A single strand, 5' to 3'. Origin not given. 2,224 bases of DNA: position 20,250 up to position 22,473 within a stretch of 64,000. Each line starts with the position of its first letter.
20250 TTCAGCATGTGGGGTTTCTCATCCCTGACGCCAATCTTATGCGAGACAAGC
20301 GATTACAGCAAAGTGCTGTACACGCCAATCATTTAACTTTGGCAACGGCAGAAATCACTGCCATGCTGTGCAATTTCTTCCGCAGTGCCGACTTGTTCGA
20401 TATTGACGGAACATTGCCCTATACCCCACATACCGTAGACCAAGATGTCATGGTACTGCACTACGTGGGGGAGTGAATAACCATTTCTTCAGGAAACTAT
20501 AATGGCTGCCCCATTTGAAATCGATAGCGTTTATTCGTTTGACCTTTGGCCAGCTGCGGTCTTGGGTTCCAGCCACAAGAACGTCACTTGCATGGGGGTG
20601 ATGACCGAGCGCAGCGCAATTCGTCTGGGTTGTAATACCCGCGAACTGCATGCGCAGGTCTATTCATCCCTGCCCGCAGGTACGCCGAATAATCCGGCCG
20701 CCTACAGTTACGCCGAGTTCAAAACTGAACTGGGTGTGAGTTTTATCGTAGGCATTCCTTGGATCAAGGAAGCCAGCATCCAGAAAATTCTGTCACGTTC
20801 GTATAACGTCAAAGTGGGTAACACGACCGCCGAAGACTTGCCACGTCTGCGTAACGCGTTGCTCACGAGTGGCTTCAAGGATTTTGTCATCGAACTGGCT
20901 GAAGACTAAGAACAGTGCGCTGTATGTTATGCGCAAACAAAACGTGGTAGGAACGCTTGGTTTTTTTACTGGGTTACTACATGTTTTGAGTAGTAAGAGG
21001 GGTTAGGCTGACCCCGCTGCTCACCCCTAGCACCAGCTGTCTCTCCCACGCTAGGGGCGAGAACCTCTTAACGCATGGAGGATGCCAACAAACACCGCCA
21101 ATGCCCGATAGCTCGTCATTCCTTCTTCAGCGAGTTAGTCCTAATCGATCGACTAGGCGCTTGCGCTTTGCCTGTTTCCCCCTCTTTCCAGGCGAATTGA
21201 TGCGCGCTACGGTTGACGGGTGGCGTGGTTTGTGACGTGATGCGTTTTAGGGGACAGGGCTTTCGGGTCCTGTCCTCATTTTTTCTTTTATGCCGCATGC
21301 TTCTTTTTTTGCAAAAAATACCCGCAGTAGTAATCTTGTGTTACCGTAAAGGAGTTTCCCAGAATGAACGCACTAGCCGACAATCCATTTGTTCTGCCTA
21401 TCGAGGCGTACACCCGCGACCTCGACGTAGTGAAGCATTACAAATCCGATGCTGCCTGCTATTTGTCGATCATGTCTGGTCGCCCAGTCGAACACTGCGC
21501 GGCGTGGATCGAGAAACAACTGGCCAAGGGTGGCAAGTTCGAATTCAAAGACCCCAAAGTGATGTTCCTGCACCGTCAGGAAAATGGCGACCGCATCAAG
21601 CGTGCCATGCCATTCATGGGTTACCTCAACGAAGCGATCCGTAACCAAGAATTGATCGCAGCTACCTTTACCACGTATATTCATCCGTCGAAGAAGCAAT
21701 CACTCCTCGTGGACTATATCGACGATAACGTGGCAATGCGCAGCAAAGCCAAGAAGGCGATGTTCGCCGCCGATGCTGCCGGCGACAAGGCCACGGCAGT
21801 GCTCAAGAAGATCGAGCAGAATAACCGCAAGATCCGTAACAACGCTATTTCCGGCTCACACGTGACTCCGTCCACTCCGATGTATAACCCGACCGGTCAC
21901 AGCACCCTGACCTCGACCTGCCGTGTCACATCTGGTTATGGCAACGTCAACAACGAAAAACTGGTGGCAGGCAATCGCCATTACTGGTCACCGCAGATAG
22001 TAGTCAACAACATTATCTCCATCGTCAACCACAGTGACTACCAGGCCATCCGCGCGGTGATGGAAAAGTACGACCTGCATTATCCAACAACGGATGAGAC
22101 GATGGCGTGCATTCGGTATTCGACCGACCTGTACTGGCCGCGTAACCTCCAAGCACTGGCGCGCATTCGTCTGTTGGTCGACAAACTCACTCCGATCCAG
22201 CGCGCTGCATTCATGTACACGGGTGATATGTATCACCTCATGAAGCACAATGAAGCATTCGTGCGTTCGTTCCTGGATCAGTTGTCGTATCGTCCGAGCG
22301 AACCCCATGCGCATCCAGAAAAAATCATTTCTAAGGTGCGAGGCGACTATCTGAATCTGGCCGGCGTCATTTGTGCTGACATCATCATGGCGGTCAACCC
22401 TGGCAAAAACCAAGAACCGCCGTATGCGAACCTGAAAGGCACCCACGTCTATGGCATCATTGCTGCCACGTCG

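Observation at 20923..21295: Large multibranch ncRNA candidate displaying three pyrimidine-rich loops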

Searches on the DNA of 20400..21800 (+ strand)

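Call 6: search_rna_families(source=window, start=20700, end=21500, threshold=evalue, max_evalue=10)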
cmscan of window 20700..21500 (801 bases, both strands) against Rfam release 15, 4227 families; matches with E-value up to 10: 5.
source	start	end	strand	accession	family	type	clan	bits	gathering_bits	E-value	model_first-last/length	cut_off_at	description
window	21230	21282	+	RF01489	sbrA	Gene; sRNA;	-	21.7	45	0.073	1-71/71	no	Listeria sRNA sbrA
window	21270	21318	-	RF01100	PK-BYV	Cis-reg;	-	17.4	50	0.64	1-40/40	no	3'-terminal pseudoknot in BYV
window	21204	21282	+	RF02233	sX14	Gene; sRNA;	-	15.7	80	2.8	1-92/92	no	Xanthomonas sRNA sX14/Xoo3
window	20951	21021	-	RF00522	PreQ1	Cis-reg; riboswitch;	-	15.2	39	3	1-45/45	no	PreQ1 (pre queuosine) riboswitch aptamer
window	20951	21079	-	RF00045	SNORA73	Gene; snRNA; snoRNA; HACA-box;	CL00078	10.1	74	6.6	1-219/219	no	Small nucleolar RNA SNORA73 family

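Call 8: search_dna_similar(query=window:20400-21800:+, collection=phages, mode=distant, max_rows=40)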
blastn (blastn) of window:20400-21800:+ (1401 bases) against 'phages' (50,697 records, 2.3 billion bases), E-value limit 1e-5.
Records with a match: 3; places in all: 3; records where one place covers at least 80% of the query: 0.
Best place of each record, by identity: 60-80% 3.
By first word of the organism name: Ralstonia 2; Burkholderia 1.
By host as written in the record: Ralstonia pseudosolanacearum 2; Burkholderia glumae 1.
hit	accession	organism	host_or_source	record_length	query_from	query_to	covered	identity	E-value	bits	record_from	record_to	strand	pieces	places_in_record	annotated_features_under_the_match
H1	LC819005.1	Ralstonia phage FLC1-1B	Ralstonia pseudosolanacearum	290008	1065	1391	23%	69.5%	2e-24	120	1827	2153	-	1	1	putative T4-like DNA polymarase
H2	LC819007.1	Ralstonia phage FLC4-3B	Ralstonia pseudosolanacearum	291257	1065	1391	23%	69.5%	2e-24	120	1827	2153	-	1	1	putative T4-like DNA polymarase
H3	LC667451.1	Burkholderia phage FLC9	Burkholderia glumae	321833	1130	1366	17%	68.4%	3e-9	71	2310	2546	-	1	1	hypothetical protein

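Call 24: build_rna_model(alignment_id=A3)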
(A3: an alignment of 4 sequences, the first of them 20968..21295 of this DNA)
Model R1 built from alignment A3 (4 sequences, 364 columns); structure: RNAalifold consensus.
model positions 329; base pairs 75; branch points 5; effective number of sequences 1.35; information 0.589 bits per position. Calibrated on 0.2 Mb of random sequence (short: E-values are rough).
structure used (alignment columns):
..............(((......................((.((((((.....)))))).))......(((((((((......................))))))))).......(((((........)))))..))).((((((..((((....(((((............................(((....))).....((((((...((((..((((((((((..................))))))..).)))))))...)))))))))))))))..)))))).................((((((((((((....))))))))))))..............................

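Call 25: search_with_rna_model(model_id=R1, sources=[window, L002, L003, L004, L005, L006, L007, L008, L009, L010, L011], max_evalue=1, show_alignments=8)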
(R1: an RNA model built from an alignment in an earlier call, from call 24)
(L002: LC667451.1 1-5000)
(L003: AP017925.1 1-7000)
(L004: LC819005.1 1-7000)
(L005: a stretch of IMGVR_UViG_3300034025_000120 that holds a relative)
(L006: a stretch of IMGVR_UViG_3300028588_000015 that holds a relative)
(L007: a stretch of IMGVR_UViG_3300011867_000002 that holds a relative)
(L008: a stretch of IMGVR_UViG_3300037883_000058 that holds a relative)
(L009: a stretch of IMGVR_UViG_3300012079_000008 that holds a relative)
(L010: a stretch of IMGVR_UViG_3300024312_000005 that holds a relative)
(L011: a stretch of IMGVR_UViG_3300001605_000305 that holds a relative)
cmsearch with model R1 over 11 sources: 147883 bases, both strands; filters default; matches with E-value up to 1: 5.
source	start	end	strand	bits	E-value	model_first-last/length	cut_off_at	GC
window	20958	21289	+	357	5e-98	1-329/329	no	0.53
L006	3598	3929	+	341.9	8.3e-94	1-329/329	no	0.53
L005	3590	3925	+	323.6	1e-88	1-329/329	no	0.5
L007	3585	3917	+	318.6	2.5e-87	1-329/329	no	0.5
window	28257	28359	+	17.2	0.0021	1-329/329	no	0.44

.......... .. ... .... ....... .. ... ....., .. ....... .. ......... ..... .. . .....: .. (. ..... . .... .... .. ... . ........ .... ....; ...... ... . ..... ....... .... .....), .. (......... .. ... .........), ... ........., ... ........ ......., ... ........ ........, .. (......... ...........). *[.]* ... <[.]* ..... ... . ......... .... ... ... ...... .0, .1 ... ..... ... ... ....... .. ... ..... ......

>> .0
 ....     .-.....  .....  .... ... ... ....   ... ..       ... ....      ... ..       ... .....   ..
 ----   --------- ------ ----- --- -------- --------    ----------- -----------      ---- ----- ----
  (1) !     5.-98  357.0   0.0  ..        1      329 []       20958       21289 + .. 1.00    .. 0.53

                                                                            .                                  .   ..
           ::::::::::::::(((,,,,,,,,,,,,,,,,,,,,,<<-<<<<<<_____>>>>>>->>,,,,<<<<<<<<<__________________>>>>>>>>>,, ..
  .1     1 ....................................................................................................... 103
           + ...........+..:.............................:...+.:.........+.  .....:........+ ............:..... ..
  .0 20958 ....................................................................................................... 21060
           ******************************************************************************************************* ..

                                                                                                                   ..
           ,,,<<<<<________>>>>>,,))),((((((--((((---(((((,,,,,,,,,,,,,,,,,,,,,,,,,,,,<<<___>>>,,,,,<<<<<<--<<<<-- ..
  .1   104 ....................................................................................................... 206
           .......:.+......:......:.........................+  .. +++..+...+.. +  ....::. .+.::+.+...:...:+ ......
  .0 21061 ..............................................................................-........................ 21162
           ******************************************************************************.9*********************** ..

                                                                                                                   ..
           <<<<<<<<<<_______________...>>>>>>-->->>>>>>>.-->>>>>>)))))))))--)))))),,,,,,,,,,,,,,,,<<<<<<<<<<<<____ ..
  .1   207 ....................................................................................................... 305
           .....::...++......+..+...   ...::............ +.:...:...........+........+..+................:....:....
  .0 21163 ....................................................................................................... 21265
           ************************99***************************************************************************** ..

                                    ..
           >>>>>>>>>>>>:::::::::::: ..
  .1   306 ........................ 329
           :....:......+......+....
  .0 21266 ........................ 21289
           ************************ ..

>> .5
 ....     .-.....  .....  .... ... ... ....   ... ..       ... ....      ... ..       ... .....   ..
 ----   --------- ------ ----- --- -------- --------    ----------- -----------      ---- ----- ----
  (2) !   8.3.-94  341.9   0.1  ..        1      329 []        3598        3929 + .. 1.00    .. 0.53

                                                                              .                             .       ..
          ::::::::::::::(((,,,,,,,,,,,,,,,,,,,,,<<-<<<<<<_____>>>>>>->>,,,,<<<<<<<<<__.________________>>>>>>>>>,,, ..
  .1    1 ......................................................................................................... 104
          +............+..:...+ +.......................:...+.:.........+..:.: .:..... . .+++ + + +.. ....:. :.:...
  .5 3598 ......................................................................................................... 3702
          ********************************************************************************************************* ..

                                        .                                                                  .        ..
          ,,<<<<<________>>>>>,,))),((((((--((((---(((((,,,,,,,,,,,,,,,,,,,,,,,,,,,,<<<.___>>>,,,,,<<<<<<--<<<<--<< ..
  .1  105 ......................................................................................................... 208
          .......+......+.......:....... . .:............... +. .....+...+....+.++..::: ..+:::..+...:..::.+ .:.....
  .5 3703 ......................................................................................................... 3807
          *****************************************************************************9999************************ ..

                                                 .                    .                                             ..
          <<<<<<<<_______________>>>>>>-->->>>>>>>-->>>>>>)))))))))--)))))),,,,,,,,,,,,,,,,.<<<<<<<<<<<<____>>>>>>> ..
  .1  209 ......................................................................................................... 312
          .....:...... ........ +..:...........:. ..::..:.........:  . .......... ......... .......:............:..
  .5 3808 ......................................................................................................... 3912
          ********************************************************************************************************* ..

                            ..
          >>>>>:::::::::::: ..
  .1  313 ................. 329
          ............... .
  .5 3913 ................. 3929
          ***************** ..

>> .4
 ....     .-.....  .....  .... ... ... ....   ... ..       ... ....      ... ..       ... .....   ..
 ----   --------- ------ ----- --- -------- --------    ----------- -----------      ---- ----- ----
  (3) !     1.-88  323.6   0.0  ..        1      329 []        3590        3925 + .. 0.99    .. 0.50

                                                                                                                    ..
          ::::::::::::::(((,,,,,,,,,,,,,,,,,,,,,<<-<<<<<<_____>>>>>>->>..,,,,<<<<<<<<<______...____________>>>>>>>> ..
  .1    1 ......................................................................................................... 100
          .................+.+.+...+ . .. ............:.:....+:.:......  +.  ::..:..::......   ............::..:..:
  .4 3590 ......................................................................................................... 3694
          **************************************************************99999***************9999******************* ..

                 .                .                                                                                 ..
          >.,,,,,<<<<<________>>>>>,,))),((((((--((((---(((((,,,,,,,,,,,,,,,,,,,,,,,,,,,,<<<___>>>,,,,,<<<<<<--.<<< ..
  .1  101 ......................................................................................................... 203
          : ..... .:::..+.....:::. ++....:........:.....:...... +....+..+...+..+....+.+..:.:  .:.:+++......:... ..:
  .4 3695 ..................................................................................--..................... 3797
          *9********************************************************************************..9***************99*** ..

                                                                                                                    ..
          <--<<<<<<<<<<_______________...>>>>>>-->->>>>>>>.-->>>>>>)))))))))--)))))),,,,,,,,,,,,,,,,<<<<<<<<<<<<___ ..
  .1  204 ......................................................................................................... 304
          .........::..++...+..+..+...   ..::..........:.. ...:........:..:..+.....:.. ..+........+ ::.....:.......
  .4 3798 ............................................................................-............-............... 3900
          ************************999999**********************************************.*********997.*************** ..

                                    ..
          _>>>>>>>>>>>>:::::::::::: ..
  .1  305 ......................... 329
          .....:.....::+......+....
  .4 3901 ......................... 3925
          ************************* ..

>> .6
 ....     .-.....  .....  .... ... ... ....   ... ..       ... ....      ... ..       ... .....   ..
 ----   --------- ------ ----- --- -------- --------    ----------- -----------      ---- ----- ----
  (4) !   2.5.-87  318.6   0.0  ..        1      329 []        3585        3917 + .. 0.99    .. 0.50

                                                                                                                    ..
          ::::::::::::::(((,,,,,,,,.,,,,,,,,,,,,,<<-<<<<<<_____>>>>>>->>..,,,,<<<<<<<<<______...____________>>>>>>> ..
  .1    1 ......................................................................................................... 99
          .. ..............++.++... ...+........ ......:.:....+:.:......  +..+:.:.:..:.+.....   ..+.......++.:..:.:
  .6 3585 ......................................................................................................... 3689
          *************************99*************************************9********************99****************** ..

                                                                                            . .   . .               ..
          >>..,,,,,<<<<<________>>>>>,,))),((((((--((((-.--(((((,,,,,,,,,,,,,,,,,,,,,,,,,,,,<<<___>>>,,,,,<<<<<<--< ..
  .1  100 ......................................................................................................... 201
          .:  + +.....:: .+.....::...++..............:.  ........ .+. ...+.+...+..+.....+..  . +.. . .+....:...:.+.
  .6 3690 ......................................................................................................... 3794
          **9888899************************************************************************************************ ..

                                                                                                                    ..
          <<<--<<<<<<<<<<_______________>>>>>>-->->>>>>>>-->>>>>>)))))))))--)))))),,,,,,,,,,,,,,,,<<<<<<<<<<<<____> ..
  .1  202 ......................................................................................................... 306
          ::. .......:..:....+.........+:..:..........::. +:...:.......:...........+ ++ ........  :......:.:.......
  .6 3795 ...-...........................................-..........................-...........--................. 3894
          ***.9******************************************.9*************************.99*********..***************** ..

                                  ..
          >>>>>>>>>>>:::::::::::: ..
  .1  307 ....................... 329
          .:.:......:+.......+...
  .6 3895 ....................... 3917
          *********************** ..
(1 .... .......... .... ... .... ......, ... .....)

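Call 56: search_with_rna_model(model_id=R1, sources=[window, L005, L006, L007], max_evalue=1e-10, make_alignment=true)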
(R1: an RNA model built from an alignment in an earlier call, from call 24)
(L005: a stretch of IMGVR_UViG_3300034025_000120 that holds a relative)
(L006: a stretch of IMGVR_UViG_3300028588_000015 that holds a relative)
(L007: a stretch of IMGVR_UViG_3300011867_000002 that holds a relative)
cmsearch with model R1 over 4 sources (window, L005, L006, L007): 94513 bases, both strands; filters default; matches with E-value up to 1e-10: 4.
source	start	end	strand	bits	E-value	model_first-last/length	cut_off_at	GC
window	20958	21289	+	357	3.2e-98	1-329/329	no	0.53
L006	3598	3929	+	341.9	5.3e-94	1-329/329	no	0.53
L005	3590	3925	+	323.6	6.5e-89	1-329/329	no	0.5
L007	3585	3917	+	318.6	1.6e-87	1-329/329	no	0.5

Alignment A6: 4 matches aligned to the model, 346 columns, each read 5' to 3' on its own strand. Consensus structure (alignment columns), stored with it:
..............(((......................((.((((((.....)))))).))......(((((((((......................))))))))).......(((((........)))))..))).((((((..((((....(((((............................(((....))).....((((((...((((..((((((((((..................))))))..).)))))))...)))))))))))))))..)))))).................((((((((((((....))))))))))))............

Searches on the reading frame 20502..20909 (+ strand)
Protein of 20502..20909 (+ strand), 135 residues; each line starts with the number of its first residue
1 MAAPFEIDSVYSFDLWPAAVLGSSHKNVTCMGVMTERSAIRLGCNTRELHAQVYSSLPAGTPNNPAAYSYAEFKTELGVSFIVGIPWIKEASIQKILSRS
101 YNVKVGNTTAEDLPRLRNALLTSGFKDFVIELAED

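Call 9: search_protein_families(library=pfam, proteins=[window:20502-20909:+], max_evalue=0.01)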
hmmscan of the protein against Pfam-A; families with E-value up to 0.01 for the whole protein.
window:20502-20909:+ (135 aa): 1 family
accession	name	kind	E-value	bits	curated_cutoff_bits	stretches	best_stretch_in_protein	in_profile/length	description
PF20287.3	SH3DP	-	1.1e-28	99.8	25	1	5-125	1-121/122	SH3 fold domain associated with phage DNA polymerases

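Call 11: find_related_loci(query=window:20502-20909:+, collection=viral_contigs, flank=3000)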
Query window:20502-20909:+ (135 aa) in viral_contigs; peptide patterns used: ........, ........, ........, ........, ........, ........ (x = any residue, [..] = any of these).
8 stretches matched a pattern, but none encodes a relative of the query by tblastn (E <= 1e-3).

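Call 12: search_dna_similar(query=window:20502-20909:+, collection=phages, mode=protein, max_rows=40)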
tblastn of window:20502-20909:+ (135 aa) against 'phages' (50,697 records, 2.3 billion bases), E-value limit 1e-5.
Records with a match: 141; places in all: 141; records where one place covers at least 80% of the query: 72.
Best place of each record, by identity: <60% 141.
By first word of the organism name: Pseudomonas 69; Erwinia 19; Serratia 15; Ralstonia 13; Klebsiella 7; Burkholderia 4; Xanthomonas 3; Vibrio 3; Escherichia 2; Halocynthia 2; and 4 more.
By host as written in the record: Pseudomonas aeruginosa 28; Erwinia amylovora 16; - 13; Klebsiella pneumoniae 9; Pseudomonas aeruginosa PAO1 8; Ralstonia solanacearum 6; Ralstonia pseudosolanacearum 5; Pseudomonas fluorescens SBW25 4; and 36 more.
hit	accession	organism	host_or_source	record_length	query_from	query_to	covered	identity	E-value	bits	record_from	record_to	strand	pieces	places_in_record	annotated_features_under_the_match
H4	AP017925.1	Ralstonia phage RP31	Ralstonia solanacearum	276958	1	133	99%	39.1%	2e-23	100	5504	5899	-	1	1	hypothetical protein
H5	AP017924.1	Ralstonia phage RP12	Ralstonia solanacearum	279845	1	133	99%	37.6%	1e-22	97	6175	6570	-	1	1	hypothetical protein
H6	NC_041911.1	Ralstonia phage RP12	Ralstonia solanacearum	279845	1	133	99%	37.6%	1e-22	97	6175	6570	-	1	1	hypothetical protein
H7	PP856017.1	Burkholderia phage vB_BgluM-SURPRISE13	Burkholderia glumae LMG 2196 (= ATCC ...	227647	1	133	99%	34.6%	3e-17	82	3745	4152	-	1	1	SH3 domain-containing family protein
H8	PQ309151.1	Ralstonia phage RsoM3USA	Ralstonia solanacearum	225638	1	133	99%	33.3%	3e-16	79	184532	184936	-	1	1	hypothetical protein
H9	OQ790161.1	Xanthomonas phage RTH11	Xanthomonas sp.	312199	7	125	88%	37.0%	4e-18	84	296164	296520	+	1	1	hypothetical protein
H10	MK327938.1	Escherichia phage vB_EcoM_Goslar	Escherichia coli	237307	6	129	92%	35.5%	2e-15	77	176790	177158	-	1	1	hypothetical protein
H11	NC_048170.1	Escherichia phage vB_EcoM_Goslar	Escherichia coli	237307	6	129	92%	35.5%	2e-15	77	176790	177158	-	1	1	hypothetical protein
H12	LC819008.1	Ralstonia phage FLC4-4C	Ralstonia pseudosolanacearum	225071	1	132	98%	32.8%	6e-16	78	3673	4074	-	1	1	hypothetical protein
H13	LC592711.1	Burkholderia phage FLC6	Burkholderia glumae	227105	1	130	96%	33.3%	1e-15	77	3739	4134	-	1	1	hypothetical protein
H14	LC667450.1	Burkholderia phage FLC8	Burkholderia glumae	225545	1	130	96%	33.3%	4e-15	76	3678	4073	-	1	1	hypothetical protein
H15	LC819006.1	Ralstonia phage FLC4-11C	Ralstonia pseudosolanacearum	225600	1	130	96%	33.3%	4e-15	76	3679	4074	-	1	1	hypothetical protein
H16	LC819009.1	Ralstonia phage FLC4-5C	Ralstonia pseudosolanacearum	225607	1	130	96%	33.3%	4e-15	76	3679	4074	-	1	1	hypothetical protein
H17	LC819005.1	Ralstonia phage FLC1-1B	Ralstonia pseudosolanacearum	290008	1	132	98%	32.6%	2e-19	88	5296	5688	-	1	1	hypothetical protein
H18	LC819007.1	Ralstonia phage FLC4-3B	Ralstonia pseudosolanacearum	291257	1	132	98%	32.6%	2e-19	88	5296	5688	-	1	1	hypothetical protein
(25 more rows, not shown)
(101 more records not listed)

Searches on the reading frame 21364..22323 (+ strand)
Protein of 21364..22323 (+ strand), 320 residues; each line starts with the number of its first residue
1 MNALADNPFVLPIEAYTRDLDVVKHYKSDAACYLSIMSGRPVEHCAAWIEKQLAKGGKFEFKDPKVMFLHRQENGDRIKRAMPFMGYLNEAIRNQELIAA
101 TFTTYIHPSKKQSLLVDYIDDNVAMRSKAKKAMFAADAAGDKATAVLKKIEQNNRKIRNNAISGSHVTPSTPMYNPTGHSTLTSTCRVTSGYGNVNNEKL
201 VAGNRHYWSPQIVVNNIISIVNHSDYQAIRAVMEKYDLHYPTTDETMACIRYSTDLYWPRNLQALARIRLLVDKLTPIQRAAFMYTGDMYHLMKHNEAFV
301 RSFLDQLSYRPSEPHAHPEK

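Call 37: find_related_loci(query=window:21364-22323:+, collection=metagenome_contigs, flank=3000)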
Query window:21364-22323:+ (320 aa) in metagenome_contigs; peptide patterns used: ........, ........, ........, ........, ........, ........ (x = any residue, [..] = any of these).
59 stretches matched a pattern; 9 encode a relative of the query (tblastn E <= 1e-3); 9 distinct loci.
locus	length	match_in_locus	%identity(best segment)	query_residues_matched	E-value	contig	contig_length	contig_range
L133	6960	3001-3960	78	1-320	6e-169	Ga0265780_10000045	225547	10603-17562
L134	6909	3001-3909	57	5-308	1e-122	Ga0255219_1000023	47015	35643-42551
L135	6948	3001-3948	52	3-319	7e-113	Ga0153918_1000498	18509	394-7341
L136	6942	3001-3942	46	6-320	5e-96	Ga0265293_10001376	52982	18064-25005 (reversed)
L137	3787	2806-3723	50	1-307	3e-95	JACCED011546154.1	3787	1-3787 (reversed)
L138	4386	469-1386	49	1-307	1e-93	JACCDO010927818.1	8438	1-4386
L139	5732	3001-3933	45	7-318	4e-92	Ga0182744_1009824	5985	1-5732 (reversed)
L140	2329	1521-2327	46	6-275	5e-85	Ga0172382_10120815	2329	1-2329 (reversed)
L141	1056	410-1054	42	9-223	3e-60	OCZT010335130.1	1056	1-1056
